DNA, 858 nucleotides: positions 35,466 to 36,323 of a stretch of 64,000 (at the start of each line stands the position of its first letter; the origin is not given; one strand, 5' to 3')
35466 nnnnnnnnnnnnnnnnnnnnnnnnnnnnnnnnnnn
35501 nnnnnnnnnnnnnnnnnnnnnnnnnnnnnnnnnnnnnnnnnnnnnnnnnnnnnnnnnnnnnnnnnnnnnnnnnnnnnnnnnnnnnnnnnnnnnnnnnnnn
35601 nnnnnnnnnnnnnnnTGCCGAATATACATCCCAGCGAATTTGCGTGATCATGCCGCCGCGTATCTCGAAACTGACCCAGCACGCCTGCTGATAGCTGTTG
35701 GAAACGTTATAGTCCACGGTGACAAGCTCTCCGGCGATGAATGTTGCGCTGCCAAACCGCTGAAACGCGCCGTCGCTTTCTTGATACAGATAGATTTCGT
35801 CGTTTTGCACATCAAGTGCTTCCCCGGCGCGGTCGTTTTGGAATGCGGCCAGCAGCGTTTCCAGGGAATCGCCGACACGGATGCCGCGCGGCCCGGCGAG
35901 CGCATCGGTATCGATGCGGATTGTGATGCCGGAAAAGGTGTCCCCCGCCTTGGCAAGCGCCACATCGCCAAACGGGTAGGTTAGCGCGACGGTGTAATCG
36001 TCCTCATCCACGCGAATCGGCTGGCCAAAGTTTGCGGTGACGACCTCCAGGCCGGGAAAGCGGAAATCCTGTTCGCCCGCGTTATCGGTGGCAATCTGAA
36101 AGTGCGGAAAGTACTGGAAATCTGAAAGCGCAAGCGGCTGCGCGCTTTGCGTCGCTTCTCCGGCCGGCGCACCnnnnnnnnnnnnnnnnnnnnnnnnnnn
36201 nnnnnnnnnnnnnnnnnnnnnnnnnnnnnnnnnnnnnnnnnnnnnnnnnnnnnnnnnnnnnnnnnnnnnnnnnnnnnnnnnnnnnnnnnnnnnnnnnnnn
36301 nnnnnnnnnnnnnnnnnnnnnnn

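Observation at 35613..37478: Bacterial serpin with an extra C-terminal domain, co-resident with a peptide-aldehyde NRPS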

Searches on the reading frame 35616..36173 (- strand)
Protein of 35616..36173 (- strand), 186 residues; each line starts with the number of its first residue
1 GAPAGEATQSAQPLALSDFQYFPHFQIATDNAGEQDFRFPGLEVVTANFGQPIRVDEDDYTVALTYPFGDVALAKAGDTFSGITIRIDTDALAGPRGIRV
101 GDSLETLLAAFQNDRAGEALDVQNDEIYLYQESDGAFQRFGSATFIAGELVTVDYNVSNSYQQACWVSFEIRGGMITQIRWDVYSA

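Call 15: find_homologous_proteins(query=window:35616-36173:-, max_evalue=0.01)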
Query window:35616-36173:-: 656 candidates shared short words with the query, none scored E <= 0.01.
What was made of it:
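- Tried and rejected: It found nothing, not even the identical protein (call 15).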

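Call 16: search_solved_structures(query=window:35616-36173:-, max_evalue=10, show_alignments=2)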
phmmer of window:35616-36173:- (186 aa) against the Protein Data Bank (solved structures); distinct sequences matched with E-value up to 10: 2.
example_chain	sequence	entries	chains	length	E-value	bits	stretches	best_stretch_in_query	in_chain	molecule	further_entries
1x5q_A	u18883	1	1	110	0.26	14.6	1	48-120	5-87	LAP4 protein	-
6esp_A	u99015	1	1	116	1.2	12.4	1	49-120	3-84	Protein scribble homolog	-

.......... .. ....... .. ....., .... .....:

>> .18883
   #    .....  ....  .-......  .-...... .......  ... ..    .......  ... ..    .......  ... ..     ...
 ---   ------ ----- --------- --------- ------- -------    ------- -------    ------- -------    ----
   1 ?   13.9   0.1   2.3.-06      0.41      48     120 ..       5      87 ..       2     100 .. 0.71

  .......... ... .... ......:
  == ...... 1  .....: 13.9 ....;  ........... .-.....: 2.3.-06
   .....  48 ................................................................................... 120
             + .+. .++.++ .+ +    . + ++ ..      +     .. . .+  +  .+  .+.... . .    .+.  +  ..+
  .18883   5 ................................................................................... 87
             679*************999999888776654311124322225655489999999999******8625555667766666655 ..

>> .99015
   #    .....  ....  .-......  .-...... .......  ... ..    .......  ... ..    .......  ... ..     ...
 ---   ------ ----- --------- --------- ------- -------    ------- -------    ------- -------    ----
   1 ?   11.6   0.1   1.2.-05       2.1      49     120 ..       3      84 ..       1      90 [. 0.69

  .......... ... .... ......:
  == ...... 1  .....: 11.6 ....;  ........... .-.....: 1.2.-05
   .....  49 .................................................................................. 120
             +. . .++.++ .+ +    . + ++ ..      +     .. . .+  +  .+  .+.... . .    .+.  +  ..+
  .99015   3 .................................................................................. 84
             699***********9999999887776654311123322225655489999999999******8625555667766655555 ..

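Call 25: search_protein_representatives(protein=window:35616-36173:-)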
Query: 186 residues. Proteins with E-value up to 0.001 (for the whole library): 35; up to 1e-10: 8; up to 1e-30: 2. The best 35 are listed.
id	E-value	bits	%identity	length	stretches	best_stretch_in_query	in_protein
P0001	5.9e-118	407.7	100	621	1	1-186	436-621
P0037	8.4e-36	140.0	46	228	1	3-185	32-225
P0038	8.2e-22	94.4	36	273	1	7-183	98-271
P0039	6.8e-19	84.9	32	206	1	8-184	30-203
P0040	1.3e-18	84.1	31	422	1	5-184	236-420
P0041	4.6e-12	62.7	32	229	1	7-181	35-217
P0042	1.2e-11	61.3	30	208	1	5-171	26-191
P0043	5.4e-11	59.2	29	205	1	9-183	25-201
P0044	2.1e-10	57.2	33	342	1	13-183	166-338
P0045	9.6e-10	55.1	37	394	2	63-134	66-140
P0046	1.5e-09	54.5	36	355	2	62-164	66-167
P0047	6.4e-08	49.2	37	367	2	75-137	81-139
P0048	4.4e-07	46.5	30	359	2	63-136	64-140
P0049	1.9e-06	44.4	37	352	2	66-136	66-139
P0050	2.4e-06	44.1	37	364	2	85-135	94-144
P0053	3.1e-06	43.7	41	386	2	89-141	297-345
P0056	8.8e-06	42.2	33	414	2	36-155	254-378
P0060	2.9e-05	40.5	36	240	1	39-156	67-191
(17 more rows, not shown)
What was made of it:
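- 35616..36134 (-): Tail domain 'X' (aa 449-621): a beta-rich module with the signature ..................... Exhaustive HMMER search: 35 matches including the query's own protein (call 25).
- Tail homologues are otherwise free-standing (call 25).
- Tried and rejected: The exhaustive HMMER search was needed (call 25).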

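Call 26: search_protein_families(library=pfam, proteins=[P0037, P0038, P0039, P0040, P0044, P0045, P0046, P0053, P0056, P0060], max_evalue=0.1)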
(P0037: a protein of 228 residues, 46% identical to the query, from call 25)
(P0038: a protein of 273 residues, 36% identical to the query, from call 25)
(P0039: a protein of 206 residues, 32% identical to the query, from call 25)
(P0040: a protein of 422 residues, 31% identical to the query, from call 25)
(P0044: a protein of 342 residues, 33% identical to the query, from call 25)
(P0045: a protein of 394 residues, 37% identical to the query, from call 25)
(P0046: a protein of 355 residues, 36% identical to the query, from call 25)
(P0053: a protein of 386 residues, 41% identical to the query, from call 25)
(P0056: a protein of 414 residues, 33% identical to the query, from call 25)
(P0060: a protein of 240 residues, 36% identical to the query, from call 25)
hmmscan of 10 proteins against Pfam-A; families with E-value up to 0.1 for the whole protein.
P0037 (228 aa): 0 families

P0038 (273 aa): 0 families

P0039 (206 aa): 1 family
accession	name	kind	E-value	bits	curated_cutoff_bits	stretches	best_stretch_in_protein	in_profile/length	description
PF11925.13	DUF3443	-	0.013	14.9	25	1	143-181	252-291/367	Protein of unknown function (DUF3443)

P0040 (422 aa): 1 family
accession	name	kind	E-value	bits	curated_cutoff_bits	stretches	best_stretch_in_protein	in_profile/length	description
PF19789.6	DUF6273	-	6.1e-19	69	23.5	1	80-223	4-170/172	Domain of unknown function (DUF6273)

P0044 (342 aa): 1 family
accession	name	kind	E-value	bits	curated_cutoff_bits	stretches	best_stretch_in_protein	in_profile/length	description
PF09394.16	Inhibitor_I42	-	0.016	15.9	27.2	0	42-141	7-91/91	Chagasin family peptidase inhibitor I42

P0045 (394 aa): 0 families

P0046 (355 aa): 0 families

P0053 (386 aa): 0 families

P0056 (414 aa): 0 families

P0060 (240 aa): 0 families
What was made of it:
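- One tail-family member, P0044, has a sub-threshold I42 hit at E 0.016 (call 26).
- Tried and rejected: Pfam I42 gave E 0.016, below the cutoff (call 26).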

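Call 31: find_encoding_contigs(protein=P0037, flank=8000, max_places=3)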
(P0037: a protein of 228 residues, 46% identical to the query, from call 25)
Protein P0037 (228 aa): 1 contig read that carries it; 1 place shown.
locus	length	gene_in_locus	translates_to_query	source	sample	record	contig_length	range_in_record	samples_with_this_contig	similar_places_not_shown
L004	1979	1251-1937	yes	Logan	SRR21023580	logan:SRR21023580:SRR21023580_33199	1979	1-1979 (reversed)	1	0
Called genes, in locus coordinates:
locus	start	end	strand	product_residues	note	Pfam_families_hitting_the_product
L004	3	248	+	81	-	?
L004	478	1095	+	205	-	-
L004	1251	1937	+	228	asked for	-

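Call 32: find_encoding_contigs(protein=P0044, flank=6000, max_places=3)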
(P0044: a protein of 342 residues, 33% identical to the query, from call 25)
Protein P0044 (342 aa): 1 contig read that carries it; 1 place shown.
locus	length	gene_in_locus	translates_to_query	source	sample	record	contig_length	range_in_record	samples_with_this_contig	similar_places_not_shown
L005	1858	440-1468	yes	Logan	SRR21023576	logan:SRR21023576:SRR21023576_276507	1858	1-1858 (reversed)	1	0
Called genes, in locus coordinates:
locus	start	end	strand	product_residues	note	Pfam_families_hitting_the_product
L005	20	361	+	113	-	-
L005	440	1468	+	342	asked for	-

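Call 36: predict_structure(alignment_id=A2)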
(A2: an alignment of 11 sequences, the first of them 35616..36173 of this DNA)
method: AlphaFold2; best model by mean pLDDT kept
length: 186 residues; sequences in the alignment: 11
mean_pLDDT: 88.7   pTM: 0.86
mean pLDDT of the five models: 88.7, 87.6, 87.1, 85.9, 85.4
residues with pLDDT >= 90: 124; 70-90: 41; 50-70: 18; < 50: 3
segments of 3 or more residues with pLDDT < 50: 1-3
pLDDT, mean of each block of 10 residues (from residue 1): 64 91 67 70 94 97 98 93 96 97 96 89 87 89 94 92 87 98 86
secondary structure, 60 per line:
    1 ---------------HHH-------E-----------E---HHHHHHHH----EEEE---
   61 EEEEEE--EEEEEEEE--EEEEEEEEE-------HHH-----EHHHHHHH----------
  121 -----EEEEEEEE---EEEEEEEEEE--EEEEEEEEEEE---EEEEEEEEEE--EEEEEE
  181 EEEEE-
elements in order: H42-49 E54-57 E61-66 E69-76 E79-87 H104-110 E126-133 E137-146 E149-159 E163-172 E175-185
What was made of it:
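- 36135..36173 (-): Pro/Ala/Gln-rich linker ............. (aa 436-448) with no embedded signal peptide. Low pLDDT at the start of the model (call 36).
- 35616..36134 (-): AF2 model with pLDDT 88.7 and pTM 0.86 (call 36).
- The AF2 model has pLDDT 88.7 (call 36).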

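Call 46: search_protein_families(library=pfam, alignment_id=A2, max_evalue=1)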
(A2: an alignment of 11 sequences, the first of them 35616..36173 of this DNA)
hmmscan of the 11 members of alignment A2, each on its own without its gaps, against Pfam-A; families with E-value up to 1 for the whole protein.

A. member 1, window:35616-36173:- (186 aa): 0 families

B. families by the number of members that match (of 11 scanned): 7 families
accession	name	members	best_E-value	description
PF19789.6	DUF6273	1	6.1e-19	Domain of unknown function (DUF6273)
PF11925.13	DUF3443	1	0.013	Protein of unknown function (DUF3443)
PF09394.16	Inhibitor_I42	1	0.016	Chagasin family peptidase inhibitor I42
PF22564.2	HAAS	1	0.027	HAAS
PF08879.15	WRC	1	0.089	WRC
PF04355.18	BamE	1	0.1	Outer membrane protein assembly factor BamE domain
PF17003.11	Actin_micro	1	0.29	Putative actin-like family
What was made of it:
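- Tried and rejected: E 0.1 in one homologue (call 46), not significant.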

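Call 47: search_solved_structures(query=A2, max_evalue=10, show_alignments=3)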
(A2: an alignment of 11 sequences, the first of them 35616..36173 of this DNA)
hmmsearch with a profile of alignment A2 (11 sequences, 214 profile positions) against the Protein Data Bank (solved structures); distinct sequences matched with E-value up to 10: 2.
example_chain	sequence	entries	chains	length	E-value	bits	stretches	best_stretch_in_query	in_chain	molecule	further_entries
3tl6_A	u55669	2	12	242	0.69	12.7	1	57-107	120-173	Purine nucleoside phosphorylase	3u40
8w97_A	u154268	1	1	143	1.1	12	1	71-115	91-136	De novo design protein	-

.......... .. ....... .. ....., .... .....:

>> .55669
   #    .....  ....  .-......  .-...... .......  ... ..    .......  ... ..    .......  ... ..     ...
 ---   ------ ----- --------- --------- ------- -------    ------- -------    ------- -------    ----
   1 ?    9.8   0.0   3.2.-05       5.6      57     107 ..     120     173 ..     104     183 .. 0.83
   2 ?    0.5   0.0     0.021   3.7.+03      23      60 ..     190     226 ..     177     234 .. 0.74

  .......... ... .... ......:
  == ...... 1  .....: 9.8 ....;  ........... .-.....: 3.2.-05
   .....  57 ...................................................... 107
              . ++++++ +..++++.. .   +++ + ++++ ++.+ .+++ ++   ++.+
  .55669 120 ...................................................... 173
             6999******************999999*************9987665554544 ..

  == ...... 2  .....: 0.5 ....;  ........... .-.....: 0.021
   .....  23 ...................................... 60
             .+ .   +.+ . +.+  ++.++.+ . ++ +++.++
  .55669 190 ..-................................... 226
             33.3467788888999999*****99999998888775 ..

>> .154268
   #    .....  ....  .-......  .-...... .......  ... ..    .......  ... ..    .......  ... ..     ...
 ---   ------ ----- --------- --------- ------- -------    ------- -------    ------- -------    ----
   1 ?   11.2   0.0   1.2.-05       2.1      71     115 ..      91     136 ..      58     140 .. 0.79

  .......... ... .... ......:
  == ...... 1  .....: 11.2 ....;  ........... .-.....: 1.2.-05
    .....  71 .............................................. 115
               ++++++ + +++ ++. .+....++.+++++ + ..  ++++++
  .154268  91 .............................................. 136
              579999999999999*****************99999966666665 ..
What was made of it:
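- On DUF4309/YjgB-like domains (for the tail): The profile search against PDB sequences found nothing (call 47).
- Tried and rejected: E 0.26 (call 16), rejected as chance: the model is not PDZ-like and the profile search gave nothing (call 47).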

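Call 48: fold_search(model_id=the predicted structure, library=pdb)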
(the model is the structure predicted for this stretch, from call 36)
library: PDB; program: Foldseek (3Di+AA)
matches with E <= 10: 1023; with E <= 0.001: 0
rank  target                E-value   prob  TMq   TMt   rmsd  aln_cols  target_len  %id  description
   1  6e8a_A                2.7e-02  0.23  0.16  0.19  15.2       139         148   12  Crystal structure of DcrB from Salmonella enterica at 1.92 Angstroms resolution (released 2018-10-31)
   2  5y82_A                3.2e-02  0.30  0.17  0.16  17.7       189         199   10  Crystal structure of the periplasmic domain of the Thermotoga maritima YidC (released 2018-07-11)
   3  6kac_P                4.1e-02  0.21  0.21  0.20  14.2       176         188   11  Cryo-EM structure of the C2S2-type PSII-LHCII supercomplex from Chlamydomonas reihardtii (released 2019-10-23)
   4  2lnj_MODEL_1_A        6.4e-02  0.16  0.20  0.21  14.7       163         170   12  Solution Structure of Cyanobacterial PsbP (CyanoP) from Synechocystis sp. PCC 6803 (released 2012-06-06)
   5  2l8o_MODEL_1_A        1.2e-01  0.25  0.20  0.25  14.6       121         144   10  Solution structure of Chr148 from Cytophaga hutchinsonii, Northeast Structural Genomics Consortium Target Chr1 (released 2011-03-02)
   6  6e8a_B                1.3e-01  0.14  0.16  0.19  15.0       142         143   12  Crystal structure of DcrB from Salmonella enterica at 1.92 Angstroms resolution (released 2018-10-31)
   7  9hpm_A                1.4e-01  0.57  0.24  0.05  14.6       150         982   10  E. coli beta-galactosidase labeled with Chromeo P503 dye purified using MISO from 1ug (released 2025-11-05)
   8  4fpw_A                1.4e-01  0.20  0.21  0.24  10.8       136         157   10  Crystal Structure of CalU16 from Micromonospora echinospora. Northeast Structural Genomics Consortium Target MiR12. (released 2012-12-12)
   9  4qtq                  1.4e-01  0.18  0.20  0.19  17.4       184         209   12  Structure of a Xanthomonas Type IV Secretion System related protein (released 2015-06-17)
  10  5iv9_A                1.4e-01  0.15  0.20  0.06  19.9       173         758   11  The LPS Transporter LptDE from Klebsiella pneumoniae, full-length (released 2016-05-18)
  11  5yk9_A                1.5e-01  0.23  0.21  0.15  15.7       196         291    7  Crystal structure of selenomethionine-labelled indole prenyltransferase AmbP1 (released 2018-06-06)
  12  6cvm_A                1.7e-01  0.44  0.23  0.05  14.8       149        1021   11  Atomic resolution cryo-EM structure of beta-galactosidase (released 2018-05-30)
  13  4zsk_B                1.8e-01  0.60  0.17  0.19  14.8       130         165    7  Crystal structure of the effector-binding domain of DasR (DasR-EBD) in complex with N-acetylglucosamine-6-phosphate (released 2016-06-08)
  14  4zsi_A                1.8e-01  0.60  0.17  0.19  14.9       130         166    7  Crystal structure of the effector-binding domain of DasR (DasR-EBD) in complex with glucosamine-6-phosphate (released 2016-06-08)
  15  8h0h_A                2.0e-01  0.33  0.17  0.21  12.7        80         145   14  Hypotethical protein from Mycobacterium tuberculsosis (released 2023-09-06)
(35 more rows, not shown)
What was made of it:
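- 35616..36134 (-): Foldseek found nothing (call 48).
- On DUF4309/YjgB-like domains (for the tail): Foldseek best E 0.027 with TM about 0.2 (call 48).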

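Call 53: find_related_loci(query=A3, collection=genome_contigs, flank=7000)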
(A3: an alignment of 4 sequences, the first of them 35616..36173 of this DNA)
Query A3 (186 aa) in genome_contigs; peptide patterns used: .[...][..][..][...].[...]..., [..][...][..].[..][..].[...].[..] (x = any residue, [..] = any of these).
126 stretches matched a pattern; 2 encode a relative of the query (tblastn E <= 1e-3); 2 distinct loci.
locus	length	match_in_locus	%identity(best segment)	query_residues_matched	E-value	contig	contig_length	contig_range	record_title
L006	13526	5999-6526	34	3-181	1e-27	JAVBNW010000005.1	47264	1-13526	MAG: Eubacteriales bacterium isolate EPI_MAG_00092 c_000001373224, whole genome shotgun sequence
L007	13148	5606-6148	27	5-185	6e-19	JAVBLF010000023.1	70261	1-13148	MAG: Eubacteriales bacterium isolate EPI_MAG_00016 c_000000126466, whole genome shotgun sequence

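Call 56: search_protein_families(library=pfam, proteins=[L006:4084-5652:+, L006:5534-6541:+, L006:6573-8246:+, L006:3434-4342:-, L007:5531-6157:+, L007:6178-6948:+, L007:7118-8671:+, L007:2905-4428:-, L007:4617-5309:-, L007:8730-9476:+], max_evalue=0.01)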
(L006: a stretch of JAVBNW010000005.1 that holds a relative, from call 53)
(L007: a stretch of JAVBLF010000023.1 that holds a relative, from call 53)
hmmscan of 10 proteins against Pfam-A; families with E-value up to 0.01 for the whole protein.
L006:4084-5652:+ (522 aa): 0 families

L006:5534-6541:+ (335 aa): 0 families

L006:6573-8246:+ (557 aa): 1 family
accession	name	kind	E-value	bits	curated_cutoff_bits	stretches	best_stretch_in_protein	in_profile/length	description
PF14903.11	WG_beta_rep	-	2.7e-23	82.1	25.6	3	329-363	1-35/35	WG containing repeat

L006:3434-4342:- (302 aa): 0 families

L007:5531-6157:+ (208 aa): 0 families

L007:6178-6948:+ (256 aa): 0 families

L007:7118-8671:+ (517 aa): 1 family
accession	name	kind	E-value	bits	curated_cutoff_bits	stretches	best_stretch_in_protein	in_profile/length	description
PF04015.17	DUF362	-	2.2e-16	60.9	24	1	200-324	98-197/200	Domain of unknown function (DUF362)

L007:2905-4428:- (507 aa): 13 families
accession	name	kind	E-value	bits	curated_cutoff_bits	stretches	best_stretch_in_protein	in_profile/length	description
PF00005.33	ABC_tran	-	1.3e-51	175.3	25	2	20-169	1-137/137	ABC transporter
PF13304.12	AAA_21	-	2e-09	38.4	27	0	418-458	256-296/304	AAA domain, putative AbiEii toxin, Type IV TA system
PF13476.12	AAA_23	-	1e-05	26.7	27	1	5-55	2-44/201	AAA domain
PF09818.15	ABC_ATPase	-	2.8e-05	23.7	23.2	0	28-54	78-103/283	P-loop domain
PF03193.22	RsgA_GTPase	-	3e-05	24.3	30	1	21-56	98-132/174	RsgA GTPase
PF13555.12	AAA_29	-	0.00019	21.5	27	1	23-51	15-43/61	P-loop containing region of AAA domain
PF02367.23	TsaE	-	0.00027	21.3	26.6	0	26-55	17-46/128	Threonylcarbamoyl adenosine biosynthesis protein TsaE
PF13401.12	AAA_22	-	0.00051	20.8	27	0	31-195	6-120/130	AAA domain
PF01926.29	MMR_HSR1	-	0.00072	20.1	21.9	0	33-53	2-22/113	50S ribosome-binding GTPase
PF02463.25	SMC_N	-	0.0011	18.9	40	0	31-209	25-207/220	RecF/RecN/SMC N terminal domain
PF13604.12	AAA_30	-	0.0012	19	27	0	31-72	19-60/191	AAA domain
PF25201.1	nSTAND6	-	0.0019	18.7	27.7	0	14-55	2-43/148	Novel STAND NTPase 6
PF13175.12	AAA_15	-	0.0078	16.3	32.1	0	20-50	14-43/374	AAA ATPase domain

L007:4617-5309:- (230 aa): 0 families

L007:8730-9476:+ (248 aa): 4 families
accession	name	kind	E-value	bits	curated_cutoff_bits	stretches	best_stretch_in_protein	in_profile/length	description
PF00455.28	DeoRC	-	4.5e-19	69.4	31.8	1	78-228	9-160/160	DeoR C terminal sensor domain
PF08220.18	HTH_DeoR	-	3.7e-13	49.4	21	1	6-58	1-53/57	DeoR-like helix-turn-helix domain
PF08279.18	HTH_11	-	0.00095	19.4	25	1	6-47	1-43/55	HTH domain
PF00392.27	GntR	-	0.0035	17.4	27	0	22-56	27-61/64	Bacterial regulatory proteins, gntR family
